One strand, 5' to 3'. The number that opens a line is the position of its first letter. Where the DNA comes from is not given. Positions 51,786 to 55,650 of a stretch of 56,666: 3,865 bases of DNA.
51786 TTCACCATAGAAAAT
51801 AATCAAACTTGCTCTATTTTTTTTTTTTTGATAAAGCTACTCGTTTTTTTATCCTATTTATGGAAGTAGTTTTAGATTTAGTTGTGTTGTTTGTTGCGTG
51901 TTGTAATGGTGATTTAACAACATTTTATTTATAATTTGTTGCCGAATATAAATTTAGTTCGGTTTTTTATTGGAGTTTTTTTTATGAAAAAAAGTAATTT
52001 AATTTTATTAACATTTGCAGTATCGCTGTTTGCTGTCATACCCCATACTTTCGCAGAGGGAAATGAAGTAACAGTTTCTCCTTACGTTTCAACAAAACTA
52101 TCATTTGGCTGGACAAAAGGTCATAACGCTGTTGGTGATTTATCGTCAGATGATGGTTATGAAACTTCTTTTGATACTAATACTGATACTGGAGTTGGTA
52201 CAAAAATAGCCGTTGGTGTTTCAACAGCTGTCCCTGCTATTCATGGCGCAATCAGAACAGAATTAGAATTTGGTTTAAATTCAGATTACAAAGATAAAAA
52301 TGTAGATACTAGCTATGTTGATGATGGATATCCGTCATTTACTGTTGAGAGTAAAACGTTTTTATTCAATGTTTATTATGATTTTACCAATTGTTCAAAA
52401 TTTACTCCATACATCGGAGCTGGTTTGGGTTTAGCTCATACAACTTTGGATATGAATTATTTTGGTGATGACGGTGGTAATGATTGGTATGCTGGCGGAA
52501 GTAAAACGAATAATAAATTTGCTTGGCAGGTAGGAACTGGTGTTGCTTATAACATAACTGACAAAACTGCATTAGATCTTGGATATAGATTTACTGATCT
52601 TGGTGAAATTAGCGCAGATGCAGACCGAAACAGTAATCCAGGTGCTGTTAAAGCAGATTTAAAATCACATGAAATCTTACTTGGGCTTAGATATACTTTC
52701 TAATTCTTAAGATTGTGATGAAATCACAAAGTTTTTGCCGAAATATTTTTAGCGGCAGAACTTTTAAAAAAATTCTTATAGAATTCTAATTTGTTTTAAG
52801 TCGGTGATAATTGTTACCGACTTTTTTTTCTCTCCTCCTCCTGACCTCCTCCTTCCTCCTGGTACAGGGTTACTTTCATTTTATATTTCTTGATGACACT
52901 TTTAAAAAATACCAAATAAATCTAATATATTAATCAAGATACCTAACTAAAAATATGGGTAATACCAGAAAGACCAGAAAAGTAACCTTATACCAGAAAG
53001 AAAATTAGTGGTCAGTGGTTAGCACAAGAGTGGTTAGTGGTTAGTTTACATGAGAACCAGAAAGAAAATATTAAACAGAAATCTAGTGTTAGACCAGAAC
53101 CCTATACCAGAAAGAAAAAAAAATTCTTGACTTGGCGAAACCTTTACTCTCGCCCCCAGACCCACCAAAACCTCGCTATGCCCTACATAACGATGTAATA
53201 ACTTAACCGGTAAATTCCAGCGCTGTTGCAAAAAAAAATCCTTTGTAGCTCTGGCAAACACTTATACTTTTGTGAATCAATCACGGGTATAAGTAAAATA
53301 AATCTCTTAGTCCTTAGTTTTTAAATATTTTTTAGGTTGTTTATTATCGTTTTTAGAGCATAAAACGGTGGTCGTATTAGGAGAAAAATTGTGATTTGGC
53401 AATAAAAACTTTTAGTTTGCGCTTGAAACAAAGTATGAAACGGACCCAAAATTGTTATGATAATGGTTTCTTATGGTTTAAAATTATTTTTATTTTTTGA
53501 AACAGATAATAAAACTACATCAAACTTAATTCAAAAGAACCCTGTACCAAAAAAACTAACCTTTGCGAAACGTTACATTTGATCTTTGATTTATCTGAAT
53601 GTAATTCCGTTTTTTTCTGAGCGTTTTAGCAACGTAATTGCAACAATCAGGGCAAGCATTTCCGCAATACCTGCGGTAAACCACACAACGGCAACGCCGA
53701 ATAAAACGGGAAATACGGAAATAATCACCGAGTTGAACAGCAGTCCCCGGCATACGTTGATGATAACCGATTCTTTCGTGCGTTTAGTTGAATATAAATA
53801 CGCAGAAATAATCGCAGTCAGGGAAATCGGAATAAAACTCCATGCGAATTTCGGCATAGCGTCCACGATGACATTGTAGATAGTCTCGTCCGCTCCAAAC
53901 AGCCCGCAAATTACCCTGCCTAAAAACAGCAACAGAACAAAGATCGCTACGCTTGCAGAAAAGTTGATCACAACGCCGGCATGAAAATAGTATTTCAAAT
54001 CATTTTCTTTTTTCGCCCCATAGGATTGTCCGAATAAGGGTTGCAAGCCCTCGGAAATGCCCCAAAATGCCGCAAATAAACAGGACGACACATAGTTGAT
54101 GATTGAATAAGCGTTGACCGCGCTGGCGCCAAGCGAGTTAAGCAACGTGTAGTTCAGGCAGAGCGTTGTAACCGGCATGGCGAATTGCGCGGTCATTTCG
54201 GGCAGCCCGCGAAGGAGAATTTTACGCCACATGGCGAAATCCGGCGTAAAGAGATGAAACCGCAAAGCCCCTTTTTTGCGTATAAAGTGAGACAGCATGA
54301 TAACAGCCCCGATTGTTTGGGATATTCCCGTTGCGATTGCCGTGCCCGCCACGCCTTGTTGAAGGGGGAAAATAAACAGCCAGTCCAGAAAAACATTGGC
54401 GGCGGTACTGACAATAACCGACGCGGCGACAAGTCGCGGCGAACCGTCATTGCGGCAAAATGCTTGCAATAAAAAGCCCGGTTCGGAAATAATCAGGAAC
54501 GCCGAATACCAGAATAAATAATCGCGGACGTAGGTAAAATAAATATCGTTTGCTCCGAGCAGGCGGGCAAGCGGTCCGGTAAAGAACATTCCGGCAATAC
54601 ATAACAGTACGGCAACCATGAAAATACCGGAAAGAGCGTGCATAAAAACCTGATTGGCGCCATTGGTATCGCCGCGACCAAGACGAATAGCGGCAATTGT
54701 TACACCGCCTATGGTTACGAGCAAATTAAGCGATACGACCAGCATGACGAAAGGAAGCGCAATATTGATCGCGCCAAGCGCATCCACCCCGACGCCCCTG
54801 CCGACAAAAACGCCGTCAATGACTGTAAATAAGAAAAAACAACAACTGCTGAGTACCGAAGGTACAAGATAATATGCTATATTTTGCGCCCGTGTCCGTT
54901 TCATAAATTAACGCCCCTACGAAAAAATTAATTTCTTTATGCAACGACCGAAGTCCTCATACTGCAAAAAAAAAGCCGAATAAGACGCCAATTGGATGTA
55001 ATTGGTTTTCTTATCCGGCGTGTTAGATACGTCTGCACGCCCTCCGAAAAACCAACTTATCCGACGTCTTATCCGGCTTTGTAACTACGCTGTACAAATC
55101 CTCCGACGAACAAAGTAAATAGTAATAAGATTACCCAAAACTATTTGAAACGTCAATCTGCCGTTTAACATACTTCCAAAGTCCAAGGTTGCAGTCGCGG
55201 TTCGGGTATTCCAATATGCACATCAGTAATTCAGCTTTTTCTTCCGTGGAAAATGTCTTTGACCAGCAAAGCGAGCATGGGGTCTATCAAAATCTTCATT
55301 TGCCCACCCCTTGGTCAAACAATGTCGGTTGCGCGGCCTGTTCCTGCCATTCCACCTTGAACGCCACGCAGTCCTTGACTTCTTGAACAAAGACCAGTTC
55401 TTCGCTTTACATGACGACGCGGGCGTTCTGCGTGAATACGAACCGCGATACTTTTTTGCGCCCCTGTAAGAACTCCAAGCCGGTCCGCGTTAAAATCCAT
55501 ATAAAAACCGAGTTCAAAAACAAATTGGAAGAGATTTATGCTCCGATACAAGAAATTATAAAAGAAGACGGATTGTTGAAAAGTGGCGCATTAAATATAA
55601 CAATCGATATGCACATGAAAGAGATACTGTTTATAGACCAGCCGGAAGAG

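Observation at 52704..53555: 850-bp repeat-dense non-coding tract abutting a base-composition boundary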

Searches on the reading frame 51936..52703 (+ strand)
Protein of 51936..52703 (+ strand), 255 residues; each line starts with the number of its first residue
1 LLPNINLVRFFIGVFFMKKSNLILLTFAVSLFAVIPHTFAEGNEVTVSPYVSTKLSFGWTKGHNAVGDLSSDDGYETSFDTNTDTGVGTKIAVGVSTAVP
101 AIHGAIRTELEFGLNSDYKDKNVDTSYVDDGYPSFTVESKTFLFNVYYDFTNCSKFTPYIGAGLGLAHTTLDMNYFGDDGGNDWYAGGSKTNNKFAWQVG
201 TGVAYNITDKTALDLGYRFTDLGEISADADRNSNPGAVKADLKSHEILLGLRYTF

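Call 10: search_protein_families(library=pfam, proteins=[window:51936-52703:+], max_evalue=0.01)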
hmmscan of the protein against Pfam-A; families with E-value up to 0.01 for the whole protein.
window:51936-52703:+ (255 aa): 6 families
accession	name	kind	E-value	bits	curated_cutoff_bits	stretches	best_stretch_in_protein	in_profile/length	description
PF13505.12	OMP_b-brl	-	3.8e-15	56.9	28.7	1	32-255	7-175/175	Outer membrane protein beta-barrel domain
PF02462.21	Opacity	-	4.5e-09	36.9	21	1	126-229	23-112/126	Opacity family porin protein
PF01617.23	Surface_Ag_2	-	5.8e-06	26.4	22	1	137-219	133-200/247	Surface antigen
PF01389.23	OmpA_membrane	-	0.00057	20.1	21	0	159-232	7-68/180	OmpA-like transmembrane domain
PF09411.16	PagL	-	0.0014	19.2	23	1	143-220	47-112/136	Lipid A 3-O-deacylase (PagL)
PF02530.20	Porin_2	-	0.0025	17.7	22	0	189-233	298-342/357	Porin subfamily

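Call 13: find_encoding_contigs(protein=window:51936-52703:+, flank=10000, max_places=10)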
Protein window:51936-52703:+ (255 aa): no gene with exactly this product is on record in the collection.

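Call 16: search_protein_families(library=ncbifam, proteins=[window:51936-52703:+], max_evalue=0.00001)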
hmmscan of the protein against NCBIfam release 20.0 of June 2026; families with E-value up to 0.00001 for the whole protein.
window:51936-52703:+ (255 aa): 2 families
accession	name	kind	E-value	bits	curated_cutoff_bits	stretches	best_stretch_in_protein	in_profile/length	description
NF052636.1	Rick_Adr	subfamily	1.7e-16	60.6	210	1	105-253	70-222/224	adhesin Adr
NF052316.1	T9SS_PorG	equivalog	6.4e-07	29.3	130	0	147-219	95-160/209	type IX secretion system protein PorG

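Call 30: find_encoding_contigs(protein=window:51984-52703:+, flank=10000, max_places=10)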
Protein window:51984-52703:+ (239 aa): 1 contig read that carries it; 1 place shown.
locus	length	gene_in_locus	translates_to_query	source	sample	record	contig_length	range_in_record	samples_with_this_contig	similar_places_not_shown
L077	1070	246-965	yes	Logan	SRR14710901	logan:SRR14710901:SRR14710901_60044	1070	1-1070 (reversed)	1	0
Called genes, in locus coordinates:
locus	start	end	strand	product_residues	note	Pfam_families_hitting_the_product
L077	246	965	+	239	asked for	PF13505:OMP_b-brl, PF01617:Surface_Ag_2 (weak), PF02462:Opacity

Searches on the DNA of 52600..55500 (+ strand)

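Call 61: search_rna_families(source=window, start=52600, end=55500, threshold=evalue, max_evalue=5)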
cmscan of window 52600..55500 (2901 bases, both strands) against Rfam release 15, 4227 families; matches with E-value up to 5: 4.
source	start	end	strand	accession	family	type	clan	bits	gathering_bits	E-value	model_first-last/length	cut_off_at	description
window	52723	52835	+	RF00558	L20_leader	Cis-reg; leader;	-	21.6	58.7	0.4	1-127/127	no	Ribosomal protein L20 leader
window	52753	52819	-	RF01641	ceN53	Gene; snRNA; snoRNA; CD-box;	-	18.5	50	2.7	1-74/74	no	Caenorhabditis snoRNA ceN53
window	55229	55319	+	RF02219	ZNRD1-AS1_2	Gene; lncRNA;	-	16.4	60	0.8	1-76/76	no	ZNRD1 antisense RNA 1 conserved region 2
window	52729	52797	+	RF02671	Ysr35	Gene; sRNA;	-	13.8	428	0.72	1-339/339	no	Yersinia sRNA 35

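Call 68: search_dna_similar(query=window:53100-53560:+, collection=plasmids, mode=distant, max_evalue=0.001)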
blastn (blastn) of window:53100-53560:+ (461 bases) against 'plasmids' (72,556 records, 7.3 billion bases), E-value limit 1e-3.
No match.

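Call 69: search_dna_similar(query=window:53100-53560:+, collection=phages, mode=distant, max_evalue=0.001)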
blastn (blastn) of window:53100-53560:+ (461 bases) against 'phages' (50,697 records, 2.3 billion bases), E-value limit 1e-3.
No match.

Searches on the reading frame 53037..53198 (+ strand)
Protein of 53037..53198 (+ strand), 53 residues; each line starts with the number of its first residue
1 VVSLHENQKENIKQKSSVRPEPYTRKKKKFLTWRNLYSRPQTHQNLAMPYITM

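Call 10: search_protein_families(library=pfam, proteins=[window:53037-53198:+], max_evalue=0.01)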
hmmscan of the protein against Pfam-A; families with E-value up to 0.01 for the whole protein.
window:53037-53198:+ (53 aa): 0 families

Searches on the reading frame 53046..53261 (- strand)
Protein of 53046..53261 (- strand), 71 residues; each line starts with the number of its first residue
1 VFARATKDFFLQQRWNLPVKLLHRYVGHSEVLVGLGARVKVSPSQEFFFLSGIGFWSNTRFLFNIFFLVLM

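Call 10: search_protein_families(library=pfam, proteins=[window:53046-53261:-], max_evalue=0.01)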
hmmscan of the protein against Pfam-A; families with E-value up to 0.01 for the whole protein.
window:53046-53261:- (71 aa): 0 families

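Call 77: search_protein_representatives(protein=window:53046-53261:-)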
Query: 71 residues. Proteins with E-value up to 0.001 (for the whole library): 3; up to 1e-10: 1; up to 1e-30: 1. The best 3 are listed.
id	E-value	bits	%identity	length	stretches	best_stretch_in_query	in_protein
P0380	2.0e-40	151.5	99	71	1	1-71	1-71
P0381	3.8e-08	49.3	38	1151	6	12-40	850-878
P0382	2.5e-06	43.5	23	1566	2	12-58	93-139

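Call 79: search_protein_families(library=pfam, proteins=[window:53046-53261:-], max_evalue=10)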
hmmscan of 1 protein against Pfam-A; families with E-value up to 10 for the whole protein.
window:53046-53261:- (71 aa): 0 families
